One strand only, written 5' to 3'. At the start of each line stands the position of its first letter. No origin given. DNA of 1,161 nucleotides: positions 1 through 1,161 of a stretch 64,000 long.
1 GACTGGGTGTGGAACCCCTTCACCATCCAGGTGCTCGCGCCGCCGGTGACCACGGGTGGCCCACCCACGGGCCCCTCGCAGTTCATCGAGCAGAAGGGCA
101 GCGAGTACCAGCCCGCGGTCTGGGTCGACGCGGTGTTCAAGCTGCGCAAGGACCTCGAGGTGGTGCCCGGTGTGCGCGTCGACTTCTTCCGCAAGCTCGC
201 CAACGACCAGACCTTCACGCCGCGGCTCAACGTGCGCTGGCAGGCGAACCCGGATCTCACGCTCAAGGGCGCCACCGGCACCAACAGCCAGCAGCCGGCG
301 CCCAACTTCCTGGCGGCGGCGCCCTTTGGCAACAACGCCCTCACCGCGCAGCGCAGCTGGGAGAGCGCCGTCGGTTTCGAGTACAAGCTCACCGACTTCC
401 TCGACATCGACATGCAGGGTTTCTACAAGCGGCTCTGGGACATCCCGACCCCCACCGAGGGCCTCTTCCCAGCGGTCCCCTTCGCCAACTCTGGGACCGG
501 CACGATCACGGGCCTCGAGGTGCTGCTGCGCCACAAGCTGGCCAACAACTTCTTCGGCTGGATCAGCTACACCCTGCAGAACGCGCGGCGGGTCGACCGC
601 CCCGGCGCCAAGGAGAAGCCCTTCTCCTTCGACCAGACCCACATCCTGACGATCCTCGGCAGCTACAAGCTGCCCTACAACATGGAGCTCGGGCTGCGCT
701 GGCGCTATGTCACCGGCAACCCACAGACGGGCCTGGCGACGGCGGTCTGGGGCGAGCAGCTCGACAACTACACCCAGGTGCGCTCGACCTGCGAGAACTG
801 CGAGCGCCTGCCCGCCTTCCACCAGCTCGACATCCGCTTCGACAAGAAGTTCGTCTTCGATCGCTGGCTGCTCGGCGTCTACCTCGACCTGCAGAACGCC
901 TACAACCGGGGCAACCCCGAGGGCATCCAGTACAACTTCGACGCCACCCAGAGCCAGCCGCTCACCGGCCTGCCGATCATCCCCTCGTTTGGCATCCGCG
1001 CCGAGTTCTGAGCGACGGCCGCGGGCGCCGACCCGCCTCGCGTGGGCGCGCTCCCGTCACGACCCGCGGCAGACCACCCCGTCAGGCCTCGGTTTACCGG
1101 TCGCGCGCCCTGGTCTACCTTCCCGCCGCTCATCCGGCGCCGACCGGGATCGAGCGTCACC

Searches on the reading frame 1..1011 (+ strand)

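Call 17: search_protein_families(library=pfam, proteins=[window:1-1011:+], max_evalue=0.0001)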
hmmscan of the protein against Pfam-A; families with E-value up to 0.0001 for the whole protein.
window:1-1011:+ (336 aa): 1 family
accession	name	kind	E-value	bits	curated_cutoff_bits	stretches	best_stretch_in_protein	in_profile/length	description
PF00593.30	TonB_dep_Rec_b-barrel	-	2.4e-22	80.8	27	1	19-299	153-435/436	TonB dependent receptor-like, beta-barrel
